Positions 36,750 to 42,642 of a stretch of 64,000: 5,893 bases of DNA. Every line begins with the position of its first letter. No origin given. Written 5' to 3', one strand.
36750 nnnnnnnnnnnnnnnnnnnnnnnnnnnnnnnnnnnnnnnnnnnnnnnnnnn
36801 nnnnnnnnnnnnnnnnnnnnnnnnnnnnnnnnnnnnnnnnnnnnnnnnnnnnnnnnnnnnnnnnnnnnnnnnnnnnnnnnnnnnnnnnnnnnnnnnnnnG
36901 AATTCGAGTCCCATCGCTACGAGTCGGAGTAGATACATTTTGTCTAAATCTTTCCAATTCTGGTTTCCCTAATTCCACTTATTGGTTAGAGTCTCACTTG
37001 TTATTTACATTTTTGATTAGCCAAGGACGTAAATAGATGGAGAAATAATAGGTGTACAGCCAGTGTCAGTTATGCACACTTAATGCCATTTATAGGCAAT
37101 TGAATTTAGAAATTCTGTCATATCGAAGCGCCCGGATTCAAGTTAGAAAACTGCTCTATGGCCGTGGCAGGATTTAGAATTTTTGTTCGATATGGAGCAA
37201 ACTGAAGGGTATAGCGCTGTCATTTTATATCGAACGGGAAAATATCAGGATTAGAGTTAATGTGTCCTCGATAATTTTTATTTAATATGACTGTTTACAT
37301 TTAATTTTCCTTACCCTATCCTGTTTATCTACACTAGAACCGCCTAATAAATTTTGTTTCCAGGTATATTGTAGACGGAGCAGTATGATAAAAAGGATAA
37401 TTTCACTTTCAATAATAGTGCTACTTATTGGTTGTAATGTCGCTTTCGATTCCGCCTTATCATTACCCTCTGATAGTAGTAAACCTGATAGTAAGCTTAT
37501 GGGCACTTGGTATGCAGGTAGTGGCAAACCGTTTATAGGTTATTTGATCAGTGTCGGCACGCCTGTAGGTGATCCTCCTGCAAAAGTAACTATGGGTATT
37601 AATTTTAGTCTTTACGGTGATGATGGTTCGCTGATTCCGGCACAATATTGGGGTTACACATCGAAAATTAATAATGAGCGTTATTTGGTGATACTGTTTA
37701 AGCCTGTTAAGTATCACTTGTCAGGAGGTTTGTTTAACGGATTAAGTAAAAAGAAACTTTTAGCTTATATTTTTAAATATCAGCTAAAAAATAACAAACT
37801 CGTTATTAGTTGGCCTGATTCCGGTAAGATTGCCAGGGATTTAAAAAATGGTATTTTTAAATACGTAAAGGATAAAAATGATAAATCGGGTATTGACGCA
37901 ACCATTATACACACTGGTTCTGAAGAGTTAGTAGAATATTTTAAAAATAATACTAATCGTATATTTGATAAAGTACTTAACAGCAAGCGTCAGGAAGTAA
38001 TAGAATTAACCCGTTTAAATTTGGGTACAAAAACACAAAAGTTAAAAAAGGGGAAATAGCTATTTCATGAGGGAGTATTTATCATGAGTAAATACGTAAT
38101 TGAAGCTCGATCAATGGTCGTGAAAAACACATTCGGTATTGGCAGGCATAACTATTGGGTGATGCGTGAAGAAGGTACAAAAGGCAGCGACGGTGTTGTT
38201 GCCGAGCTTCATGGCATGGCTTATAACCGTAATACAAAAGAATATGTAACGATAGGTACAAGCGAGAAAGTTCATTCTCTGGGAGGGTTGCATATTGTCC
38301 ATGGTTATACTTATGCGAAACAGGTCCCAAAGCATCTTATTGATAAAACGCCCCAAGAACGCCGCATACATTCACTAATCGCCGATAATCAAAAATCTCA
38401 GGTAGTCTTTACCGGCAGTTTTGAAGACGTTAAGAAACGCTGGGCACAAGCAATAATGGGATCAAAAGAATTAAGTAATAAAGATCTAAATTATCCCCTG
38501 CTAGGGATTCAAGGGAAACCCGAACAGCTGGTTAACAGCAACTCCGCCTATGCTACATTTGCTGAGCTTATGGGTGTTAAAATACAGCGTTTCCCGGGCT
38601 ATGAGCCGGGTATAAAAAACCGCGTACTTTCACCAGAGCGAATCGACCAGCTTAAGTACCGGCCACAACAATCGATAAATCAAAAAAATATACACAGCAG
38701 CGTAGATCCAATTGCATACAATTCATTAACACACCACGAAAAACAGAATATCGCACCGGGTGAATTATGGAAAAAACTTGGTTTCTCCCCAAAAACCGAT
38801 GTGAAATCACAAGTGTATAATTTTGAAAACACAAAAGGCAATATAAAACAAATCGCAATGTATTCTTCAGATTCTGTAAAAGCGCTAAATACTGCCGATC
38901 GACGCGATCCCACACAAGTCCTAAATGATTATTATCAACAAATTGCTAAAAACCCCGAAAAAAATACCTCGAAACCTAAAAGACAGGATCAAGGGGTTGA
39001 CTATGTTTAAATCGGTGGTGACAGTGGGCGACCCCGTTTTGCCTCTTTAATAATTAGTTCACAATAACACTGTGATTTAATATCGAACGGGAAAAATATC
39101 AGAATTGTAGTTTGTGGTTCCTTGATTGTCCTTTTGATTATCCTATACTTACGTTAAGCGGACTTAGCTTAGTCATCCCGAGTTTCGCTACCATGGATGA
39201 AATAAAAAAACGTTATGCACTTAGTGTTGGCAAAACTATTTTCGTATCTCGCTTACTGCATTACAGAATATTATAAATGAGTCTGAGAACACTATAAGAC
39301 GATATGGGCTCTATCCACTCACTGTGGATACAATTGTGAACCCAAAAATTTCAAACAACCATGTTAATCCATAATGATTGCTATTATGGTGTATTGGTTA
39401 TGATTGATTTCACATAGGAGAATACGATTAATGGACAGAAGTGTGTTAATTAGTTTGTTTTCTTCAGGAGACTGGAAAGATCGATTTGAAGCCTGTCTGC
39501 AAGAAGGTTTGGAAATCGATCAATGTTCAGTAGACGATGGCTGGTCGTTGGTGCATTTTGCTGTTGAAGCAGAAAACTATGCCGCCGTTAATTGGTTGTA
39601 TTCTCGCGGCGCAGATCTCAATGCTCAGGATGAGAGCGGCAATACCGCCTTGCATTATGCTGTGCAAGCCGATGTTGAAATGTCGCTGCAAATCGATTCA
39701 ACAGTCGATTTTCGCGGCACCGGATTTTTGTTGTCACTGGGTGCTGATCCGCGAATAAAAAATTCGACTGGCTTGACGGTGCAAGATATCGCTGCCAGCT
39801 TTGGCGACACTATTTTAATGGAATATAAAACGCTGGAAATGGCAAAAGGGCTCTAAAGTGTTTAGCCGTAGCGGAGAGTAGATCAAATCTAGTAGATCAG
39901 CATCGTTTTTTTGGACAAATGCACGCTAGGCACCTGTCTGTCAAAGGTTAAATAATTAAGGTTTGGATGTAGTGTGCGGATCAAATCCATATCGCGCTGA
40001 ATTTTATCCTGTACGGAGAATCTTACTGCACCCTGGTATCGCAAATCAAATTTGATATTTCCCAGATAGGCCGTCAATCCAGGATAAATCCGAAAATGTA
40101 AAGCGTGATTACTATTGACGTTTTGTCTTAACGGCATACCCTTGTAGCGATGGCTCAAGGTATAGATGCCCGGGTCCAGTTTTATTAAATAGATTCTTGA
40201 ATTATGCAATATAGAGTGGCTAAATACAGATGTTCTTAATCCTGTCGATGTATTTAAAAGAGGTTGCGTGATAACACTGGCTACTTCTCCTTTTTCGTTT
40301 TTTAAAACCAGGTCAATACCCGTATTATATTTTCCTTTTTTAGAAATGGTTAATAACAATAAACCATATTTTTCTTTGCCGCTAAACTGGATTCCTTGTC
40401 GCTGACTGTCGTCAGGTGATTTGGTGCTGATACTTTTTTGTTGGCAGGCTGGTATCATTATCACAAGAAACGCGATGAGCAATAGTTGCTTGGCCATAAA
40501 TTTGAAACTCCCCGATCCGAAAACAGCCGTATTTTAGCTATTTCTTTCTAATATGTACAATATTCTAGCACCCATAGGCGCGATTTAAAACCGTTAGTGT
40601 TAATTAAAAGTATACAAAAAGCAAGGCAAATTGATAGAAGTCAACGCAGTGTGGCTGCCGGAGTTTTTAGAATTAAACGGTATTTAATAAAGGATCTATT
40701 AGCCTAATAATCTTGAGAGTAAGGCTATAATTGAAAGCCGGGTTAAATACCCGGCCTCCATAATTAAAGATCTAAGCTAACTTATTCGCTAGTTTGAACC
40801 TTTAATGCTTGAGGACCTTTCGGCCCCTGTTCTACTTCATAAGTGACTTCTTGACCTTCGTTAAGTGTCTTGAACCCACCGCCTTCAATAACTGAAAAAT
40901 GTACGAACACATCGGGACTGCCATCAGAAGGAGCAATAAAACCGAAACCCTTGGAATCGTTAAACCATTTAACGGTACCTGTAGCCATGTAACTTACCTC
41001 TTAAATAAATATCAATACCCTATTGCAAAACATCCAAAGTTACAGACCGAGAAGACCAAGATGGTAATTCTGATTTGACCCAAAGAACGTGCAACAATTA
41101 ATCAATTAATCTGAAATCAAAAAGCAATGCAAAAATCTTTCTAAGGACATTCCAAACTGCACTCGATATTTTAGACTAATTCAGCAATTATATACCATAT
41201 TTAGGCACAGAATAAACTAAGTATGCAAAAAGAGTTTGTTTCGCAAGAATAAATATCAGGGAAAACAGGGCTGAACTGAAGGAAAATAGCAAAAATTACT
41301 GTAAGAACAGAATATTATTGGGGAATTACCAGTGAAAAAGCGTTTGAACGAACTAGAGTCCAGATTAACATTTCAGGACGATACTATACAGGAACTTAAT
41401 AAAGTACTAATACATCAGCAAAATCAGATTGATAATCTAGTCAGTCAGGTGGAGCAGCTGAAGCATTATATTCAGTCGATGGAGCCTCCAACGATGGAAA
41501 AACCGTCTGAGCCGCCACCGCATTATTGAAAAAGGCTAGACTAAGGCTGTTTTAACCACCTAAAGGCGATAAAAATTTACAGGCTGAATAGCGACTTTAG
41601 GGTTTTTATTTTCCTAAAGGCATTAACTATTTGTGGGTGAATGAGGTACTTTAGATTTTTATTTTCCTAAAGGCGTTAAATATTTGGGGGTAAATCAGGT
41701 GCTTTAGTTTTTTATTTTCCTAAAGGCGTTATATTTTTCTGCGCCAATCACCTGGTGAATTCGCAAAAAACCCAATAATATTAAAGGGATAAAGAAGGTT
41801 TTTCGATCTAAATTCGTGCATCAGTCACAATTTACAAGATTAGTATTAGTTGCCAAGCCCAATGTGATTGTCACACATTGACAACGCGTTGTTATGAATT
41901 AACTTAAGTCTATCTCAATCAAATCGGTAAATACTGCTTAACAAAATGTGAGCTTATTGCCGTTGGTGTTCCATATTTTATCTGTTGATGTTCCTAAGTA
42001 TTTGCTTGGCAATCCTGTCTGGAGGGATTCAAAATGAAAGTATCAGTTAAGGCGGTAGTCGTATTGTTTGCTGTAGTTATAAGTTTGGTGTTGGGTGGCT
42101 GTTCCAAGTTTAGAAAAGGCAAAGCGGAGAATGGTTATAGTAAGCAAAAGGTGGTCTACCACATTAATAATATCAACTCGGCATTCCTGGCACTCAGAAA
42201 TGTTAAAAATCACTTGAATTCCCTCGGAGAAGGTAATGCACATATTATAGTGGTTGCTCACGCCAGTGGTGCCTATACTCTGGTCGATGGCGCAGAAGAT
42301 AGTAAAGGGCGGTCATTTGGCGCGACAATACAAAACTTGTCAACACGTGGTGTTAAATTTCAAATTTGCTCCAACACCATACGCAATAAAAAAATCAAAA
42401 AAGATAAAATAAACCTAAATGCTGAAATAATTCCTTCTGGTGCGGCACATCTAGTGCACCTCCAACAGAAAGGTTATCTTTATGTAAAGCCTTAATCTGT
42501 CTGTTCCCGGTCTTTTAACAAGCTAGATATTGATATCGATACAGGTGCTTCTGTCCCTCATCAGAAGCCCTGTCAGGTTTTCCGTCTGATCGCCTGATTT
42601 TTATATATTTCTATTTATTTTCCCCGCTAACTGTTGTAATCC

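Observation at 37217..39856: Two-gene module bracketed by 42-bp direct repeats, followed by an ankyrin-repeat gene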

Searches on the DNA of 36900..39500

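Call 87: search_rna_families(source=window, start=36900, end=39500, threshold=evalue, max_evalue=1)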
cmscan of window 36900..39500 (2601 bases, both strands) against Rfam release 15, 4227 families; matches with E-value up to 1: 2.
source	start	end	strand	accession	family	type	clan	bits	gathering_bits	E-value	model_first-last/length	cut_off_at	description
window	37753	37844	-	RF02394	sau-63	Gene; sRNA;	-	21.6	100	0.56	1-98/98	no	Staphylococcus sRNA sau-63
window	39022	39083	+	RF02671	Ysr35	Gene; sRNA;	-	19.1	428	0.014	1-339/339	no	Yersinia sRNA 35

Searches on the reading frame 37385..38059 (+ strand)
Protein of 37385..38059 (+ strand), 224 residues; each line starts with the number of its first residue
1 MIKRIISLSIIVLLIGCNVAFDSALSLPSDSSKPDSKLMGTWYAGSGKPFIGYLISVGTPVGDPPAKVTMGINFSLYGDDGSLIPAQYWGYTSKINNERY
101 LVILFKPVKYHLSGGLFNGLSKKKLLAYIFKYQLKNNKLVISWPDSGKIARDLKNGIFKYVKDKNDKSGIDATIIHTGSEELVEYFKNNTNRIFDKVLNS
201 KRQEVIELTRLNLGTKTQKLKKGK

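Call 7: search_protein_families(library=pfam, proteins=[window:37385-38059:+], max_evalue=0.1)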
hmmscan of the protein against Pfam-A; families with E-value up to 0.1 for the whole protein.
window:37385-38059:+ (224 aa): 1 family
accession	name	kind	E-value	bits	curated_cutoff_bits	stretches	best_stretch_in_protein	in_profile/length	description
PF10896.13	DUF2714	-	0.049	14.1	23.9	1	116-210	33-124/143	Protein of unknown function (DUF2714)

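Call 8: search_protein_families(library=ncbifam, proteins=[window:37385-38059:+], max_evalue=0.1)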
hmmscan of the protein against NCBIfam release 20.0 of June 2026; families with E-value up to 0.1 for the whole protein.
window:37385-38059:+ (224 aa): 3 families
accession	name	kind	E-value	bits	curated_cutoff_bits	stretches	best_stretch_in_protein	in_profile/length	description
NF041853.1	hythiocyan_redase_MerA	equivalog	0.012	14.4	650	1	130-187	352-408/440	hypothiocyanous acid reductase MerA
NF005572.0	PRK07251.1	equivalog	0.024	13.4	537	1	130-187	350-406/438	FAD-containing oxidoreductase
TIGR02858.1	spore_III_AA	equivalog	0.096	11.9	281.3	0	123-180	101-159/272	stage III sporulation protein AA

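Call 39: find_homologous_proteins(query=window:37385-38056:+, max_evalue=0.001)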
Query window:37385-38056:+ (224 aa): 2 proteins with E <= 0.001 among 327 candidates.
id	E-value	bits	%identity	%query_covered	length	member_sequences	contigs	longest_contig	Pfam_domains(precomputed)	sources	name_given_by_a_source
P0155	1.7e-143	494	100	100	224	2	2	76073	-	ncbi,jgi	-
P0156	6.0e-84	299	76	77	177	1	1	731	-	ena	-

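Call 41: find_encoding_contigs(protein=P0156, flank=10000)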
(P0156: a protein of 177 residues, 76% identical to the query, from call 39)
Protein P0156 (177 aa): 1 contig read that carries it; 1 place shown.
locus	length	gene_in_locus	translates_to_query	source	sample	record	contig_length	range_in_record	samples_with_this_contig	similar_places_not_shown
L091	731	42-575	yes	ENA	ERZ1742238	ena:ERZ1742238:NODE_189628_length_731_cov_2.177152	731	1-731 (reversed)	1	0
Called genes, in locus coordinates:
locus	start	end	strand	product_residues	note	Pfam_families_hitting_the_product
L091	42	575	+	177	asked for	-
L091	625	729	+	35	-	?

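Call 62: search_protein_families(library=padloc, proteins=[window:37385-38056:+], max_evalue=0.01)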
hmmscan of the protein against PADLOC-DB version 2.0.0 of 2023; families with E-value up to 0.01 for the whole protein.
window:37385-38056:+ (224 aa): 0 families

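Call 63: search_protein_families(library=phrogs, proteins=[window:37385-38056:+], max_evalue=0.01)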
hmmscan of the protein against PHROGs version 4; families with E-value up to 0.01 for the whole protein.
window:37385-38056:+ (224 aa): 0 families

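Call 95: predict_structure(alignment_id=A5)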
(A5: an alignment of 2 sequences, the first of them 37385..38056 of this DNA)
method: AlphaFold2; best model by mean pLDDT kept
length: 224 residues; sequences in the alignment: 2
mean_pLDDT: 40.8   pTM: 0.38
mean pLDDT of the five models: 40.8, 36.7, 34.2, 34.1, 32.1
residues with pLDDT >= 90: 0; 70-90: 0; 50-70: 44; < 50: 180
segments of 3 or more residues with pLDDT < 50: 13-59, 66-75, 77-83, 109-125, 132-224
pLDDT, mean of each block of 10 residues (from residue 1): 51 44 30 33 29 40 51 46 53 52 55 40 50 41 38 40 35 37 46 33 27 29 31
secondary structure, 60 per line:
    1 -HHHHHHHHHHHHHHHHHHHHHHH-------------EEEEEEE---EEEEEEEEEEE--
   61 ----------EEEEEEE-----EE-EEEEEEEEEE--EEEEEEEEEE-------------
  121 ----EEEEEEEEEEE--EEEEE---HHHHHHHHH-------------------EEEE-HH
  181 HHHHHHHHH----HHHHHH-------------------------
elements in order: H2-24 E38-44 E48-58 E71-77 E86-95 E98-107 E125-135 E138-142 H146-154 E174-177 H179-189 H194-199

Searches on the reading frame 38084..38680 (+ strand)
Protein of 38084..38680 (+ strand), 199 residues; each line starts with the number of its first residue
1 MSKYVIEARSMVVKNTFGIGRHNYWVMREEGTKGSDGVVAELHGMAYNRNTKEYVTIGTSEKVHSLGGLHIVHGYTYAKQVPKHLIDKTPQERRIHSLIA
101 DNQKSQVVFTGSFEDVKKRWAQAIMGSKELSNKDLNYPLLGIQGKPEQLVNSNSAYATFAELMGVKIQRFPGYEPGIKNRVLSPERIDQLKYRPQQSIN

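Call 54: search_dna_similar(query=window:38084-38680:+, collection=plasmids, mode=protein, max_evalue=0.001)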
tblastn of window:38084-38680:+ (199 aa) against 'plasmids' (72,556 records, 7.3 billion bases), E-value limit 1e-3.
No match.

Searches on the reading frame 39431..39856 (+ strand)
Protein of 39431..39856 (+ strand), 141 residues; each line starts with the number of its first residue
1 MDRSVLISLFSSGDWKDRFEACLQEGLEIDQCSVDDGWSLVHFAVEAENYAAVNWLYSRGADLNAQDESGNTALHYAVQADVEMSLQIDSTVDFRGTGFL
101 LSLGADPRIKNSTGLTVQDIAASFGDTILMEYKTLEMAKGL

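Call 7: search_protein_families(library=pfam, proteins=[window:39431-39856:+], max_evalue=0.1)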
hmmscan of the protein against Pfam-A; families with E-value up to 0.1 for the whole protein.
window:39431-39856:+ (141 aa): 5 families
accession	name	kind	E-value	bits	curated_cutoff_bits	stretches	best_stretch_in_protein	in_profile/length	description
PF13637.12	Ank_4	-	1.8e-15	57.1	22.7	2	42-79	2-39/50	Ankyrin repeats (many copies)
PF00023.36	Ank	-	9.3e-11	41.8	21.1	2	36-67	1-32/33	Ankyrin repeat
PF12796.13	Ank_2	-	6.2e-10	40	27.3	1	23-80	17-70/90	Ankyrin repeats (3 copies)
PF13857.12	Ank_5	-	3.6e-09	37.2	27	1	39-77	18-56/56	Ankyrin repeats (many copies)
PF13606.12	Ank_3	-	1.1e-06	28.8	22.3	1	36-65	1-30/30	Ankyrin repeat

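Call 8: search_protein_families(library=ncbifam, proteins=[window:39431-39856:+], max_evalue=0.1)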
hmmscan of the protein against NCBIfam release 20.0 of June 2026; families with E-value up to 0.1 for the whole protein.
window:39431-39856:+ (141 aa): 6 families
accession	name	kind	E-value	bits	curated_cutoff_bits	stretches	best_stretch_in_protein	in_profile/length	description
NF043029.1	T4SS_AnkY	equivalog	6.9e-08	31.4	600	1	30-87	451-508/543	Dot/Icm T4SS effector AnkY/LegA9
NF043023.1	T4SS_AnkH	equivalog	1.6e-05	23.8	600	1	18-81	14-76/467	Dot/Icm T4SS effector AnkH/LegA3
NF043028.1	T4SS_AnkX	equivalog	3.5e-05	22.1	1400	1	37-95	385-444/938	Dot/Icm T4SS effector AnkN/AnkX/LegA8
NF043022.1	T4SS_AnkG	equivalog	0.00011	21.1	500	1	27-128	355-450/455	Dot/Icm T4SS effector AnkG/AnkZ/LegA7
NF041931.2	MzaA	equivalog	0.00032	19.7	800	1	40-129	5-83/726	MZA anti-phage system associated sigma-70 family RNA polymerase sigma factor MzaA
NF043024.1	T4SS_AnkI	equivalog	0.084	11.6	550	0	46-81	250-286/439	Dot/Icm T4SS effector AnkI/LegAS4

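Call 40: find_homologous_proteins(query=window:39431-39853:+, max_evalue=1e-10)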
Query window:39431-39853:+ (141 aa): 2 proteins with E <= 1e-10 among 16 candidates.
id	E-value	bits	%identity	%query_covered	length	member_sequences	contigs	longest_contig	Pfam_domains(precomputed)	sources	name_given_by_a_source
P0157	3.2e-87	308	100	100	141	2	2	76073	PF13606.13,PF13857.13,PF12796.14,PF00023.37,PF13637.13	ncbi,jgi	-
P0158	4.8e-48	181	59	97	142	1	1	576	PF13606.13,PF13857.13,PF12796.14,PF00023.37,PF13637.13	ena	-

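Call 42: find_encoding_contigs(protein=P0158, flank=10000)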
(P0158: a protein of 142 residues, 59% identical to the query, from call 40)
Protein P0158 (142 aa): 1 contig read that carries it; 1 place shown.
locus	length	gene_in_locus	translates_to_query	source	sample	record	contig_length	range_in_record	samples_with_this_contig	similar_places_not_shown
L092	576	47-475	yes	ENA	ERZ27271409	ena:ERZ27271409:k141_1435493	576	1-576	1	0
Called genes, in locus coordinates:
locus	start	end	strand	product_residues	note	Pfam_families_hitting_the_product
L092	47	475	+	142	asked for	PF12796:Ank_2, PF13606:Ank_3 (faint), PF13857:Ank_5, PF00023:Ank (faint), PF13637:Ank_4 (weak)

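Call 43: find_encoding_contigs(protein=P0157, flank=10000)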
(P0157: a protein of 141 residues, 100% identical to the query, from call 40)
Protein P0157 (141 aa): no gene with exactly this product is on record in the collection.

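Call 62: search_protein_families(library=padloc, proteins=[window:39431-39853:+], max_evalue=0.01)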
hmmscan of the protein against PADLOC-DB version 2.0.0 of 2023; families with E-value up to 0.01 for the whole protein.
window:39431-39853:+ (141 aa): 2 families
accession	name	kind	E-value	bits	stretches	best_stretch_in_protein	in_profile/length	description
PDLC04783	PDC-M72A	-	1e-08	32.8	1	21-123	281-371/392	-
PDLC02908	Ankyrin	-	0.00018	17.9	1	43-87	742-786/880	-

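Call 63: search_protein_families(library=phrogs, proteins=[window:39431-39853:+], max_evalue=0.01)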
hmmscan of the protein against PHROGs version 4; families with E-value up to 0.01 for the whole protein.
window:39431-39853:+ (141 aa): 3 families
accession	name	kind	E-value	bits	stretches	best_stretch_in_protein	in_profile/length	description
phrog_9262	-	unknown function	2.2e-12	48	1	17-126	20-120/253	-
phrog_9049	-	unknown function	2.9e-10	37.7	1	16-81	3554-3618/4700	-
phrog_16592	-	unknown function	2.3e-07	30.1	1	35-123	175-256/974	-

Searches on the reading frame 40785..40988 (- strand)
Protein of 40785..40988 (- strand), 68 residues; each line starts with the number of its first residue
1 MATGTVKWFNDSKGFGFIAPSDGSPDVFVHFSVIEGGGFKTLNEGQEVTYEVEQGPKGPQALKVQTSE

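Call 49: search_protein_families(library=pfam, proteins=[window:40785-40988:-], max_evalue=0.00001)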
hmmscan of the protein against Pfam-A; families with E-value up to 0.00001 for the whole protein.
window:40785-40988:- (68 aa): 1 family
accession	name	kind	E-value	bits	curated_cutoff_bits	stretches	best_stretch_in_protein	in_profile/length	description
PF00313.28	CSD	-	1.1e-30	105.8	27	1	3-66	2-65/66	'Cold-shock' DNA-binding domain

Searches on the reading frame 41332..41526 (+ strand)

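Call 49: search_protein_families(library=pfam, proteins=[window:41332-41526:+], max_evalue=0.00001)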
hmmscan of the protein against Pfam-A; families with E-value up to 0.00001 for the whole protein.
window:41332-41526:+ (65 aa): 1 family
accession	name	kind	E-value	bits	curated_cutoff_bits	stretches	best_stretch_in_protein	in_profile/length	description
PF04102.17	SlyX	-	7.7e-21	74.9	30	1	1-65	1-67/67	SlyX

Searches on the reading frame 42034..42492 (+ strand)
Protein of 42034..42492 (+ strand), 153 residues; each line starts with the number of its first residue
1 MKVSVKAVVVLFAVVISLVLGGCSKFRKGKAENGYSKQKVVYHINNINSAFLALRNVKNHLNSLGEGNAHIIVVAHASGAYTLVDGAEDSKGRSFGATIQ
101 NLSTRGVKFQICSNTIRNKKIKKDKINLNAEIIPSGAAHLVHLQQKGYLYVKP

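Call 49: search_protein_families(library=pfam, proteins=[window:42034-42492:+], max_evalue=0.00001)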
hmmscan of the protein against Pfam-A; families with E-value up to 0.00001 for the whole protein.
window:42034-42492:+ (153 aa): 1 family
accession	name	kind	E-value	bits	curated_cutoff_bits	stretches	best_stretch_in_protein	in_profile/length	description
PF02635.20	DsrE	-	3.3e-10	40.6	22.7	1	51-152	30-115/116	DsrE/DsrF-like family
